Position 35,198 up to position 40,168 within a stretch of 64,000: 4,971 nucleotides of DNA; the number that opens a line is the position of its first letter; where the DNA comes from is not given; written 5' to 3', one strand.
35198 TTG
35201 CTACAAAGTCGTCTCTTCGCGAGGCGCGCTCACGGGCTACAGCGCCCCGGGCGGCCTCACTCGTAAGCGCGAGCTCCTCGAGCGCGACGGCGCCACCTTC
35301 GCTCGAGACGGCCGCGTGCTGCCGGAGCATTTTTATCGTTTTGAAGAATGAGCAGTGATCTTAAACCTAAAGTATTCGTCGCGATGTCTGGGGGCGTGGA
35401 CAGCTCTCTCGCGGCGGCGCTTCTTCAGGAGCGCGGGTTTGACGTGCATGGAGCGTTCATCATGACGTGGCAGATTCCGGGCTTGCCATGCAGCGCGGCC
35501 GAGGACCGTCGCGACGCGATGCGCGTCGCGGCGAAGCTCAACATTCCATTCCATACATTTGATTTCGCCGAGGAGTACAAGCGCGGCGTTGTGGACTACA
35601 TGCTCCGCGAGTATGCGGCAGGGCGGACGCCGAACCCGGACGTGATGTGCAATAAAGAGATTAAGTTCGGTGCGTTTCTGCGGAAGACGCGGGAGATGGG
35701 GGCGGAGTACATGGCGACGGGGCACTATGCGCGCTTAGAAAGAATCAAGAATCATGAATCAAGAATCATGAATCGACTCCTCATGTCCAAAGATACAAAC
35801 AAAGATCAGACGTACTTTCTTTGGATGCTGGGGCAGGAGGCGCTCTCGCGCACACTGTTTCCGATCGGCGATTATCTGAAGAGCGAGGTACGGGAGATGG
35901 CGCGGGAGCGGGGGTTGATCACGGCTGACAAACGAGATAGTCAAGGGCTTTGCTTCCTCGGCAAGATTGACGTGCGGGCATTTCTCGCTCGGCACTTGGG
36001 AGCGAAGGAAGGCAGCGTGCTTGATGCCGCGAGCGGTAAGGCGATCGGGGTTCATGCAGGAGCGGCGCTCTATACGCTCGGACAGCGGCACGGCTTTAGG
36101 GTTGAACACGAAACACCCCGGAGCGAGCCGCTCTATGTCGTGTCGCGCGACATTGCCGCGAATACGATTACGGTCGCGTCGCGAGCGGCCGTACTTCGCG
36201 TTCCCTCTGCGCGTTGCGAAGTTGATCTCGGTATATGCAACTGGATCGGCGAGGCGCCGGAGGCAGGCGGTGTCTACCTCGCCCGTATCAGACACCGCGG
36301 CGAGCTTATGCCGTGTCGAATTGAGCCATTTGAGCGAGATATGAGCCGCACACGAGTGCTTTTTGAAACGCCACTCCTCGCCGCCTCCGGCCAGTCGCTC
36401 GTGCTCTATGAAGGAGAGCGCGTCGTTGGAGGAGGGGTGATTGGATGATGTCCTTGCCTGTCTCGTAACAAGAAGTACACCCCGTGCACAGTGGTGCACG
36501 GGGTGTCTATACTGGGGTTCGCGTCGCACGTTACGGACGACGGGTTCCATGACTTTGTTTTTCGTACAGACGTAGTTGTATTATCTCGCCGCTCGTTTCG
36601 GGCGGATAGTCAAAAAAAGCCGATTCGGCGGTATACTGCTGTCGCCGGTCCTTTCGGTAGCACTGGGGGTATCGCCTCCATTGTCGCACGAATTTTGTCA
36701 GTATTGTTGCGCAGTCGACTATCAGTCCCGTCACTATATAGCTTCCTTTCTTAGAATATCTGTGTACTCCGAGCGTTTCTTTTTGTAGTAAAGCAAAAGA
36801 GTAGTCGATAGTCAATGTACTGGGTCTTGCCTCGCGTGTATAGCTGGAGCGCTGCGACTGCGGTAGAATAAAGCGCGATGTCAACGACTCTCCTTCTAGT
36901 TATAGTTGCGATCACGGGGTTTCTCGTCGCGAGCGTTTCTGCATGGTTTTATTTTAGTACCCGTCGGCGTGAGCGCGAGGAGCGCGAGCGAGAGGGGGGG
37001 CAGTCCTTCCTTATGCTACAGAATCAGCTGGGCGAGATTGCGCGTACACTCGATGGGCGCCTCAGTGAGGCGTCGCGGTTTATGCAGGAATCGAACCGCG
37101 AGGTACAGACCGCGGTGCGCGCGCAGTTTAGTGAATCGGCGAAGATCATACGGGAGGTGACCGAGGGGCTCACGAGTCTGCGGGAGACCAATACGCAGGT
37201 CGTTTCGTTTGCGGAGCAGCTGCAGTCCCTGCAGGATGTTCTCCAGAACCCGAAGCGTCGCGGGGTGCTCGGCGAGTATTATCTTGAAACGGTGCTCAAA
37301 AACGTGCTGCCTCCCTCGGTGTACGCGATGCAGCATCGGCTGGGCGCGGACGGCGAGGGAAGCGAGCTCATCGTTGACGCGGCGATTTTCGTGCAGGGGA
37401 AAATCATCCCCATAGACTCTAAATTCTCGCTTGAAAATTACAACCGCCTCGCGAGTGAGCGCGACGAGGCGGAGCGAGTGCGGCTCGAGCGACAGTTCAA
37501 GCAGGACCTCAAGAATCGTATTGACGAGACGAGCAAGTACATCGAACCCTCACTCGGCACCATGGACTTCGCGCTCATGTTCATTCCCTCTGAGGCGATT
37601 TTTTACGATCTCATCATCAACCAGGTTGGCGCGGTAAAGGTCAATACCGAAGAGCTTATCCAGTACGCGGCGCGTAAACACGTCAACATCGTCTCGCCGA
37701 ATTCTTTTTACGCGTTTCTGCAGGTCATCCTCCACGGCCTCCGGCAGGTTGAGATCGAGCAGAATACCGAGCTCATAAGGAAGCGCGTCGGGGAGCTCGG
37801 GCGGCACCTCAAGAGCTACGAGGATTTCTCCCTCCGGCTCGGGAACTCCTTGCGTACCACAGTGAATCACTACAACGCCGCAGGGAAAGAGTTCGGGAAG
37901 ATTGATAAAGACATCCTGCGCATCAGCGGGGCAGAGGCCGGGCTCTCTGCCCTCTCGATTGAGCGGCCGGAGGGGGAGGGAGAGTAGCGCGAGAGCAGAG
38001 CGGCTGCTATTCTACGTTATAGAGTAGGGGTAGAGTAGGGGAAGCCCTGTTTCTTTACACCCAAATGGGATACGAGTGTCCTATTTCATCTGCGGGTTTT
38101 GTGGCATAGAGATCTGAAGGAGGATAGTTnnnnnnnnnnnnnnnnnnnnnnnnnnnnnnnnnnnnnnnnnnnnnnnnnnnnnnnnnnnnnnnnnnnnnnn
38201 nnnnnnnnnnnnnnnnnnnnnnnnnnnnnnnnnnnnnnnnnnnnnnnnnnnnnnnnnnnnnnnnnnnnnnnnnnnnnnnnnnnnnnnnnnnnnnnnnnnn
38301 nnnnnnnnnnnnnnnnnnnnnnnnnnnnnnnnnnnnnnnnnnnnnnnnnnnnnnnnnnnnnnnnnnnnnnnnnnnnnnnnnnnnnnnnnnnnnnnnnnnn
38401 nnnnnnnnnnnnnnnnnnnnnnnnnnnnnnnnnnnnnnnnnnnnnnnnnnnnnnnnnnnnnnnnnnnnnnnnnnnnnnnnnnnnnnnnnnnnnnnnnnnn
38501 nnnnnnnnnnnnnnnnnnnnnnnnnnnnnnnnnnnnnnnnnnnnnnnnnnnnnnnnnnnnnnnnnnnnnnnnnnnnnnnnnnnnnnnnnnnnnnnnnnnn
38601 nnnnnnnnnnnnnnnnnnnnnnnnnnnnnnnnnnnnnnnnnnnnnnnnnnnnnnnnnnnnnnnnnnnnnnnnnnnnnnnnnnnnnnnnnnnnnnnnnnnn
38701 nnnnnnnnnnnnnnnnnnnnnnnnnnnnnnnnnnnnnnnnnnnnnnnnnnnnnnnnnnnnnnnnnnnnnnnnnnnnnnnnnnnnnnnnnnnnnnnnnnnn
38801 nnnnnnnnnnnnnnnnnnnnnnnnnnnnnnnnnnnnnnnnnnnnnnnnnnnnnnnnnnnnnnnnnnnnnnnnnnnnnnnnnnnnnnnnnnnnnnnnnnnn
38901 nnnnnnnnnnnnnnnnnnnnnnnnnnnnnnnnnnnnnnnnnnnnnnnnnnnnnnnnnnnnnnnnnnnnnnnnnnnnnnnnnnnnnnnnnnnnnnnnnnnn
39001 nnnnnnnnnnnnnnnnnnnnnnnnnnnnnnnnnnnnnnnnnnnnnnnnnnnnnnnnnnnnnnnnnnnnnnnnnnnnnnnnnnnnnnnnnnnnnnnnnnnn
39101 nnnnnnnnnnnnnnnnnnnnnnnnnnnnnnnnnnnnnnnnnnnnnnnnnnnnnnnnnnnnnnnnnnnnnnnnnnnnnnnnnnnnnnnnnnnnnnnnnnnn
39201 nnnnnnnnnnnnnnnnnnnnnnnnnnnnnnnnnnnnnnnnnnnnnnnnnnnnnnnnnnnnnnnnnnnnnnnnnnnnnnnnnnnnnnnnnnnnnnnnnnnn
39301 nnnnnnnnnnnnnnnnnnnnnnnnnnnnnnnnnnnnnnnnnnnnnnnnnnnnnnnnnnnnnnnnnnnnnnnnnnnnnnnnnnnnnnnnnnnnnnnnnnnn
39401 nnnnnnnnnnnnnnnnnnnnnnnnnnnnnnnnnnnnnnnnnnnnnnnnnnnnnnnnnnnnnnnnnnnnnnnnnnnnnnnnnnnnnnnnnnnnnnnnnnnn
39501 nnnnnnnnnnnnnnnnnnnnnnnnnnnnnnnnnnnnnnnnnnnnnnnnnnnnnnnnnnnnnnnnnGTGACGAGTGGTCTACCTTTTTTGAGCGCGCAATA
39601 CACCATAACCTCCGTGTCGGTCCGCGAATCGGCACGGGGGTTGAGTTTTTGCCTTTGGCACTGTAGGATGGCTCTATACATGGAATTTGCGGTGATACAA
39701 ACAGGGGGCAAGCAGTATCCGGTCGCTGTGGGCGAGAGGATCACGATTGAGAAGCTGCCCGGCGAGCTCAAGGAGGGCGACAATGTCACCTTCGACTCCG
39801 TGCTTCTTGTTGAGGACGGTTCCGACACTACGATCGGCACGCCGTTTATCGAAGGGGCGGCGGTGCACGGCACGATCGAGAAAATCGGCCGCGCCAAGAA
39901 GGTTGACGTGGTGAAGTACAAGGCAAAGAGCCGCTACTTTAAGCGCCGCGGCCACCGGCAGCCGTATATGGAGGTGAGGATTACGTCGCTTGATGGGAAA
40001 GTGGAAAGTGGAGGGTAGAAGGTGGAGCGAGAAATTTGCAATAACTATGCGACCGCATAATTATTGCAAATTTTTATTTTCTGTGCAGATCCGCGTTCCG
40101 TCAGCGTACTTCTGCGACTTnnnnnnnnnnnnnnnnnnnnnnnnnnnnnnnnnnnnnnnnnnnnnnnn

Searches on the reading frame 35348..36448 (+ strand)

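Call 27: search_protein_families(library=pfam, proteins=[window:35348-36448:+], max_evalue=0.001)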
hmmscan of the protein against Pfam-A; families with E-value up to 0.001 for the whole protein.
window:35348-36448:+ (366 aa): 5 families
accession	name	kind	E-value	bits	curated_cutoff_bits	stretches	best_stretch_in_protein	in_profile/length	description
PF03054.22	tRNA_Me_trans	-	4.2e-72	242.5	20.6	1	8-206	2-202/202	tRNA methyl transferase HUP domain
PF20259.3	tRNA_Me_trans_M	-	1e-17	63.9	27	1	211-277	2-65/66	tRNA methyl transferase PRC-barrel domain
PF20258.4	tRNA_Me_trans_C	-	9.9e-11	42.3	20.6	1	297-365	9-77/77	Aminomethyltransferase beta-barrel domain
PF02540.23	NAD_synthase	-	1.8e-06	27.7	21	1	8-78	20-86/242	NAD synthase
PF24167.1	DUF7411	-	0.00016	21.8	28.7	1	8-87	2-72/194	Family of unknown function (DUF7411)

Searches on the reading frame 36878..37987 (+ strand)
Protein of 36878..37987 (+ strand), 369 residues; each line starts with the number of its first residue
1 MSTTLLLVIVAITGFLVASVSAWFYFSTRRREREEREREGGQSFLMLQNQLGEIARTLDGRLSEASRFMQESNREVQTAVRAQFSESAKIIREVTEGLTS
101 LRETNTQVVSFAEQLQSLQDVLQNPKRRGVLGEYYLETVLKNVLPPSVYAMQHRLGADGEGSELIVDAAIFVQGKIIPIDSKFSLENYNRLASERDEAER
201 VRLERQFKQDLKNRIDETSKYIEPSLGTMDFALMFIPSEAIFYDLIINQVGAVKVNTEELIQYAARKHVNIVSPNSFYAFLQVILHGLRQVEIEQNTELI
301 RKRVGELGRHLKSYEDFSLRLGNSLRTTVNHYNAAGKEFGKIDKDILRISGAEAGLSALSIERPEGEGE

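Call 27: search_protein_families(library=pfam, proteins=[window:36878-37987:+], max_evalue=0.001)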
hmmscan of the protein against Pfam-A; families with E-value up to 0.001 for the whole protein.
window:36878-37987:+ (369 aa): 1 family
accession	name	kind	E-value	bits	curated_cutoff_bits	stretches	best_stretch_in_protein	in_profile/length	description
PF02646.22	RmuC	-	3.2e-51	174.6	26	1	62-339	3-270/291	RmuC family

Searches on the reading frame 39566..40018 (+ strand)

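Call 27: search_protein_families(library=pfam, proteins=[window:39566-40018:+], max_evalue=0.001)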
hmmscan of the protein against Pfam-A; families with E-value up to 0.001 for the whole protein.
window:39566-40018:+ (150 aa): 1 family
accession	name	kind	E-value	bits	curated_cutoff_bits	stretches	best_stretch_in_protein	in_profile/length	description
PF00829.26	Ribosomal_L21p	-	2.2e-32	111.7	27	1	41-141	2-98/99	Ribosomal prokaryotic L21 protein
